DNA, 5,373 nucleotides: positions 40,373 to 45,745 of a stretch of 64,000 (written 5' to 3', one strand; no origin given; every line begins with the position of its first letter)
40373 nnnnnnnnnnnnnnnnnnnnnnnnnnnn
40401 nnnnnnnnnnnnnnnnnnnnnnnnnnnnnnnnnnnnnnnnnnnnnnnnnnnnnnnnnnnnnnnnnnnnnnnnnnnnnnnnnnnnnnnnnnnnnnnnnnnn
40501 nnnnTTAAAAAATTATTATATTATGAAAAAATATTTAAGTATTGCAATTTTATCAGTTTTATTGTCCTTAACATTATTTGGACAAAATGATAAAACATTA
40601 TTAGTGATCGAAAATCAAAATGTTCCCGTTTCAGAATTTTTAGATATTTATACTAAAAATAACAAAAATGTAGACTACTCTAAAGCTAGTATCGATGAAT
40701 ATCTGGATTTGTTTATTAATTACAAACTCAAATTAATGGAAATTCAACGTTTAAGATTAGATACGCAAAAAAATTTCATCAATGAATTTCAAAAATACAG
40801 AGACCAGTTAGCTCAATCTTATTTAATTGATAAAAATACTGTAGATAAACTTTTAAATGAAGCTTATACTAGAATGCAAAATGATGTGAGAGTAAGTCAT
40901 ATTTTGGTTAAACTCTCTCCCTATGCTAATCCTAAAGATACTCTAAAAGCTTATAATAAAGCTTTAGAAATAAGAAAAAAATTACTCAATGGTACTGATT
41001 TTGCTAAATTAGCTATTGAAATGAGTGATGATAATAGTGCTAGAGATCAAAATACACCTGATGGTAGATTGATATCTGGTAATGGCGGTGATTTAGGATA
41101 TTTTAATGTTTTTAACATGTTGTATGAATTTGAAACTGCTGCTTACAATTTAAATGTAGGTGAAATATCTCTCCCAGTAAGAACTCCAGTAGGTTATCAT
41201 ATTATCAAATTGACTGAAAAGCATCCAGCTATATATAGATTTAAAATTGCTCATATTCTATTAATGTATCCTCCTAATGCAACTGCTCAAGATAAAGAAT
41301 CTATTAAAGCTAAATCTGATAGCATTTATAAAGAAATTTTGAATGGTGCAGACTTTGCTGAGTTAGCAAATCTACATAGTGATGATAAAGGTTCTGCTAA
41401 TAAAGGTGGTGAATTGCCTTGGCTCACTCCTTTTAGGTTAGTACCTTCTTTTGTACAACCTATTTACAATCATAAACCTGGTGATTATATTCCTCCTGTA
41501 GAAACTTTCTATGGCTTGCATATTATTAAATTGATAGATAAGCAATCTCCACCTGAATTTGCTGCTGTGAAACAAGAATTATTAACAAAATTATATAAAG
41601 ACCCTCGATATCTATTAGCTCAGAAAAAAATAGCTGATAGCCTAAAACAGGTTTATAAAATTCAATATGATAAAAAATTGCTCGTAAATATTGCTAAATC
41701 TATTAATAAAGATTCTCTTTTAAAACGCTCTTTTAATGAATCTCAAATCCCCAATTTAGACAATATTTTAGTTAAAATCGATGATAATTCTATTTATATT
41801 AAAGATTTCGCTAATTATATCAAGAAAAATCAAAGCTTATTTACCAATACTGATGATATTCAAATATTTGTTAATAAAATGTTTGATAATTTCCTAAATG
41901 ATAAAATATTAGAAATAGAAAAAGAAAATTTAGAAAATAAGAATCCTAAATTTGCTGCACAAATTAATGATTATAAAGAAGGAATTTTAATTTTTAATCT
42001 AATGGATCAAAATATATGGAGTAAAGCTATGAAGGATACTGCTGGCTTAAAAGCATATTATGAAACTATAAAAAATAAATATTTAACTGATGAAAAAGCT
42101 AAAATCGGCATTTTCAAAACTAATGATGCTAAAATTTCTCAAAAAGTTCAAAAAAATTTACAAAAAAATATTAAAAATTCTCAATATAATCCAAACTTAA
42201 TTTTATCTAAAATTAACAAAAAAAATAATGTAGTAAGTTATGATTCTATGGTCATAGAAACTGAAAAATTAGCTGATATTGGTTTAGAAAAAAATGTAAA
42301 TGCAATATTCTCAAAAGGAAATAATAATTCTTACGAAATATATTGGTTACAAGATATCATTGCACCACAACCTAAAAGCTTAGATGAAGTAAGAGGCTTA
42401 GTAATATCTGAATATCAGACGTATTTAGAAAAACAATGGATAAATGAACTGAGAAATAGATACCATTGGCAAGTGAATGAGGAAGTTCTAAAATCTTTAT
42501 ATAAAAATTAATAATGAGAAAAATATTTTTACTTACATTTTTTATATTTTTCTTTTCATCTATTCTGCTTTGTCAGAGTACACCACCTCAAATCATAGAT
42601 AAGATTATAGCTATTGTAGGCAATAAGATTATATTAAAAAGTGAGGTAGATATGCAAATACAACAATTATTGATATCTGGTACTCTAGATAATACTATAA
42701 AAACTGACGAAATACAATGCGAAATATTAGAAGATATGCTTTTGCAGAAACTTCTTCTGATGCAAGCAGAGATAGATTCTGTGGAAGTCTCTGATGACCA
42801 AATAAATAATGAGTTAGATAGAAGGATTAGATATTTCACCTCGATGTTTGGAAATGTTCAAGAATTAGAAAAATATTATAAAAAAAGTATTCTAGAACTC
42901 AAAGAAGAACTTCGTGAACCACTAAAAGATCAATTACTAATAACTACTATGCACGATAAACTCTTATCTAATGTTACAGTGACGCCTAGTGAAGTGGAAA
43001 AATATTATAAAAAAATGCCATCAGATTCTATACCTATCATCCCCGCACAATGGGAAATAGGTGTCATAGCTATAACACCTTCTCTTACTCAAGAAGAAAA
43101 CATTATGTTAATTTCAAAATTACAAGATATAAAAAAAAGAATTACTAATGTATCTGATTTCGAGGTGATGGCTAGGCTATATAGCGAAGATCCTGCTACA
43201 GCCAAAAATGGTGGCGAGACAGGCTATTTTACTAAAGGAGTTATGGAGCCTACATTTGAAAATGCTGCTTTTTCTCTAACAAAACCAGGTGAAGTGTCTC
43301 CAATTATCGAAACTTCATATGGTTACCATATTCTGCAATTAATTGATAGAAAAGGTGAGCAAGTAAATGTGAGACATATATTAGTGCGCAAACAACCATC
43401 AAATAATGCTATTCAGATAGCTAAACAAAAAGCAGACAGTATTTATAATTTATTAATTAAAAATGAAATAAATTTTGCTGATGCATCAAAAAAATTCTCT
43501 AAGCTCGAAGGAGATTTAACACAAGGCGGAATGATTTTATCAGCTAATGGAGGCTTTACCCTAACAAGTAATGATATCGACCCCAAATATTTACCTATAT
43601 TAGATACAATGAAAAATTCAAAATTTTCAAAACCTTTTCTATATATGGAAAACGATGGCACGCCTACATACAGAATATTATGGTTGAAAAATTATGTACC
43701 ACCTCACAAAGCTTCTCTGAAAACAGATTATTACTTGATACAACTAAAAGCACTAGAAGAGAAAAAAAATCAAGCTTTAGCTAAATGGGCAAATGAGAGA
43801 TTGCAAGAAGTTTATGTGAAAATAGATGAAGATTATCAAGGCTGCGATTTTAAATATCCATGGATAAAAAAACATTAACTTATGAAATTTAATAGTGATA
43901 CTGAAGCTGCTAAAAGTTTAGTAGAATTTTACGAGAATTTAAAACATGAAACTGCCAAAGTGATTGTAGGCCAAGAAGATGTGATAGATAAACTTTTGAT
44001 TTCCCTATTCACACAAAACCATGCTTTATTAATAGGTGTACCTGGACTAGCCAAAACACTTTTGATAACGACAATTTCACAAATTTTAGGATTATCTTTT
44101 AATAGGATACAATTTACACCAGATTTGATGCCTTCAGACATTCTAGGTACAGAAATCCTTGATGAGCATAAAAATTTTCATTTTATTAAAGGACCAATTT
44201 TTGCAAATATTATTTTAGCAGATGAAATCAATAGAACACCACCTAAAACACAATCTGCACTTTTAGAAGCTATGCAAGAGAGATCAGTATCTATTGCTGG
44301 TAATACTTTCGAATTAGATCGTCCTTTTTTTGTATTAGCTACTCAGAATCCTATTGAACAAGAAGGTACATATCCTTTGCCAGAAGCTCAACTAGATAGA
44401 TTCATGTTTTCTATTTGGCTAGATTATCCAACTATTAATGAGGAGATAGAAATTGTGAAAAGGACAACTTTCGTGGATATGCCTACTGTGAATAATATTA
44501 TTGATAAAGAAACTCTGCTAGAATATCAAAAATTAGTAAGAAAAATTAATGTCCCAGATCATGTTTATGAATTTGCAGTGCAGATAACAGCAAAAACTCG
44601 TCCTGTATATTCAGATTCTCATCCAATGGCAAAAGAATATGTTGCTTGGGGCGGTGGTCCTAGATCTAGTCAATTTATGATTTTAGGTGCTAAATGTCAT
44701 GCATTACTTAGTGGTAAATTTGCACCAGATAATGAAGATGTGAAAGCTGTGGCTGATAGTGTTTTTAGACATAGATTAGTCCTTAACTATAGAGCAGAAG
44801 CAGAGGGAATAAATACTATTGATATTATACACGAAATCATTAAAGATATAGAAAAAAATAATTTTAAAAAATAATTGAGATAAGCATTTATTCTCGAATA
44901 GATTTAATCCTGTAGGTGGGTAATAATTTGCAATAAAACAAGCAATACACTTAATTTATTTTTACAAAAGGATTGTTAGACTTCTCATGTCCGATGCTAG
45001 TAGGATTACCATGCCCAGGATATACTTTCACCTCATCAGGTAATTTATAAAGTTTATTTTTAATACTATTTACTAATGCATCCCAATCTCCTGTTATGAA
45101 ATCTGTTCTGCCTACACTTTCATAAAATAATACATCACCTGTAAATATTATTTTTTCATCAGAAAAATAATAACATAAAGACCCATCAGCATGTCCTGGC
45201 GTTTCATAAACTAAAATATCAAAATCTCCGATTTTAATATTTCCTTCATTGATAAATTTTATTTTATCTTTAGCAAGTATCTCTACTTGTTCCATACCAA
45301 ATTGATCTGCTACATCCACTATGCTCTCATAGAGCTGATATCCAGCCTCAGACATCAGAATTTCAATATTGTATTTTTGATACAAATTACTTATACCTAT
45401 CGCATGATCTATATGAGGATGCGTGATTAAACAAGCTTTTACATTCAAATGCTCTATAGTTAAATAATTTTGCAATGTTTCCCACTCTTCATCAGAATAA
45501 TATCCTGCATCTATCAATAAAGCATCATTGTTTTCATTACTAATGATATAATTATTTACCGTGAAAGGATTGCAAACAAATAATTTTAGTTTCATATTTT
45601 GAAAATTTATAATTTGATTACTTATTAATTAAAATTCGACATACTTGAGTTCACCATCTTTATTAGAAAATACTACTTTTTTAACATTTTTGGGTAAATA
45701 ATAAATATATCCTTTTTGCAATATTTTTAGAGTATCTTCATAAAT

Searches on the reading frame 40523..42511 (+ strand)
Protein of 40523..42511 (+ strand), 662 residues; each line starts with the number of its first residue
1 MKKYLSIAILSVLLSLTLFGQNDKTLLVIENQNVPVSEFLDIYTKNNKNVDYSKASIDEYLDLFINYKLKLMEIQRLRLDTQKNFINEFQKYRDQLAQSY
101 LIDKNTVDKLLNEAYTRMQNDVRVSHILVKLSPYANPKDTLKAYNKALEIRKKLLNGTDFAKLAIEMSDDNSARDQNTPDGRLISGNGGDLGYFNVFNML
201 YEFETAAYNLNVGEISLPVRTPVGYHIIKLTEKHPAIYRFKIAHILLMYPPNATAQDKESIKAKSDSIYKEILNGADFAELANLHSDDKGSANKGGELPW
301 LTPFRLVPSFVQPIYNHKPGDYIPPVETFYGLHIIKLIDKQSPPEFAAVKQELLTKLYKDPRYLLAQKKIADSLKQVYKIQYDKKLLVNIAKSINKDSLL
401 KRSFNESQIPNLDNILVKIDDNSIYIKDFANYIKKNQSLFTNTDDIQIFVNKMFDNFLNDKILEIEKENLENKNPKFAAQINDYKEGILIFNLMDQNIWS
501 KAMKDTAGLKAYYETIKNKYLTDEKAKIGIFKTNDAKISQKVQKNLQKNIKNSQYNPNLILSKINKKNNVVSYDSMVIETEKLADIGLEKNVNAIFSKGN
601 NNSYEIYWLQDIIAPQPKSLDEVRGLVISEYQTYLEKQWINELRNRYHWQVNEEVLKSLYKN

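Call 37: search_protein_families(library=pfam, proteins=[window:40523-42511:+], max_evalue=0.00001)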
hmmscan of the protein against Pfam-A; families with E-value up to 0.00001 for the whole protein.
window:40523-42511:+ (662 aa): 3 families
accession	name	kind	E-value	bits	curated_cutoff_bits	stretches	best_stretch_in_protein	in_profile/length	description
PF13616.12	Rotamase_3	-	1e-47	161.9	22.5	2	240-340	16-115/116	PPIC-type PPIASE domain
PF00639.27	Rotamase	-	2.1e-46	157.3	21.7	2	244-339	1-97/97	PPIC-type PPIASE domain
PF13145.12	Rotamase_2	-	5.7e-20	72.8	27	1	148-236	36-111/121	PPIC-type PPIASE domain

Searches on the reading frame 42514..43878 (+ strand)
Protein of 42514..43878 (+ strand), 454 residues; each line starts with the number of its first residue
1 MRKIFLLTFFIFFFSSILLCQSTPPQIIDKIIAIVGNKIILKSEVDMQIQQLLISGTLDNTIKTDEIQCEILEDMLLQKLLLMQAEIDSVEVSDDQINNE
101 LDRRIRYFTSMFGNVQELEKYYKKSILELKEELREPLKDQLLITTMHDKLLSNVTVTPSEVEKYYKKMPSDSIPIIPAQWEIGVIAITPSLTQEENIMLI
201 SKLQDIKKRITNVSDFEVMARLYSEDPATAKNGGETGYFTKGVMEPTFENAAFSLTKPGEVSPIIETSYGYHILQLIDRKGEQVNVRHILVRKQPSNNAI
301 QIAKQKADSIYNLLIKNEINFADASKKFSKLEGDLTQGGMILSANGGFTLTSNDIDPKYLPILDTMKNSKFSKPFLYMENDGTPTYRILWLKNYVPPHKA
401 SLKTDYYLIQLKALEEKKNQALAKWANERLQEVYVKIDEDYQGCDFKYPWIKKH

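Call 37: search_protein_families(library=pfam, proteins=[window:42514-43878:+], max_evalue=0.00001)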
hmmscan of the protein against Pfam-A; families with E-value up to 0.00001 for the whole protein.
window:42514-43878:+ (454 aa): 4 families
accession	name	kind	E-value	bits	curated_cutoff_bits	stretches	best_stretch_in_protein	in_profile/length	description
PF13616.12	Rotamase_3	-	4.1e-31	108.4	22.5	2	182-280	18-116/116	PPIC-type PPIASE domain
PF00639.27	Rotamase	-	2.8e-30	105.6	21.7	1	188-278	7-97/97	PPIC-type PPIASE domain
PF13145.12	Rotamase_2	-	2.8e-08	35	27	0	234-283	66-112/121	PPIC-type PPIASE domain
PF09312.16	SurA_N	-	7e-07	29.9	30.8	1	28-103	1-78/118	SurA N-terminal domain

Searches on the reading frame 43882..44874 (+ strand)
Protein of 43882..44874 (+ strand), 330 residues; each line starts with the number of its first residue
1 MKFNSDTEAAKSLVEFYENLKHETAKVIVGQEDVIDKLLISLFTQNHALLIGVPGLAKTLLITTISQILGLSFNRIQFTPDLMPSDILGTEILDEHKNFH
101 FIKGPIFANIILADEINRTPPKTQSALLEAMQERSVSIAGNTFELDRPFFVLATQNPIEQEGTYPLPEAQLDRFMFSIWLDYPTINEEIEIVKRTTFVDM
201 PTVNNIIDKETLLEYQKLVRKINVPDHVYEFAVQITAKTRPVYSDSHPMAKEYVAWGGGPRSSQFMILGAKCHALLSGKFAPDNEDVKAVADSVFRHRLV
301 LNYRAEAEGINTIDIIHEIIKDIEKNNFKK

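Call 37: search_protein_families(library=pfam, proteins=[window:43882-44874:+], max_evalue=0.00001)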
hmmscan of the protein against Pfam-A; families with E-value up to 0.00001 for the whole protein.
window:43882-44874:+ (330 aa): 5 families
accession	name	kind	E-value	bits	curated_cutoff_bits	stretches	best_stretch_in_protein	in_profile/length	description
PF07726.17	AAA_3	-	3.4e-63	211.8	27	1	47-176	1-131/131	ATPase family associated with various cellular activities (AAA)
PF07728.20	AAA_5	-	3.1e-13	50.4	22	1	48-174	2-139/139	AAA domain (dynein-related subfamily)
PF17863.7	AAA_lid_2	-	4.3e-12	46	22.7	1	250-319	5-74/74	AAA lid domain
PF20030.5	bpMoxR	-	1.6e-09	37.6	27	1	22-182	8-168/205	MoxR domain in the MoxR-vWA-beta-propeller ternary systems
PF00004.35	AAA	-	9.3e-06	26.6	21.2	0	49-177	2-126/131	ATPase family associated with various cellular activities (AAA)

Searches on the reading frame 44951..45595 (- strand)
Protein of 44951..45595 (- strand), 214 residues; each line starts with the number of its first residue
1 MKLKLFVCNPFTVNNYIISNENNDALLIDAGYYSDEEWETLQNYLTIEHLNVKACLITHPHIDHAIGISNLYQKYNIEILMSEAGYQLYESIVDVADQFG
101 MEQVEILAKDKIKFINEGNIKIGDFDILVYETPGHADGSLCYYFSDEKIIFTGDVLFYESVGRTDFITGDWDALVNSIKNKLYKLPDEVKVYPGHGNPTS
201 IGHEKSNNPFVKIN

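Call 37: search_protein_families(library=pfam, proteins=[window:44951-45595:-], max_evalue=0.00001)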
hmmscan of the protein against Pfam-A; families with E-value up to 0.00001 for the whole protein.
window:44951-45595:- (214 aa): 1 family
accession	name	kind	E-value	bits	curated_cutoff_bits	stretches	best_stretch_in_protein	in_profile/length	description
PF00753.33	Lactamase_B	-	2.2e-23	83.7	22.7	1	10-195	3-196/196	Metallo-beta-lactamase superfamily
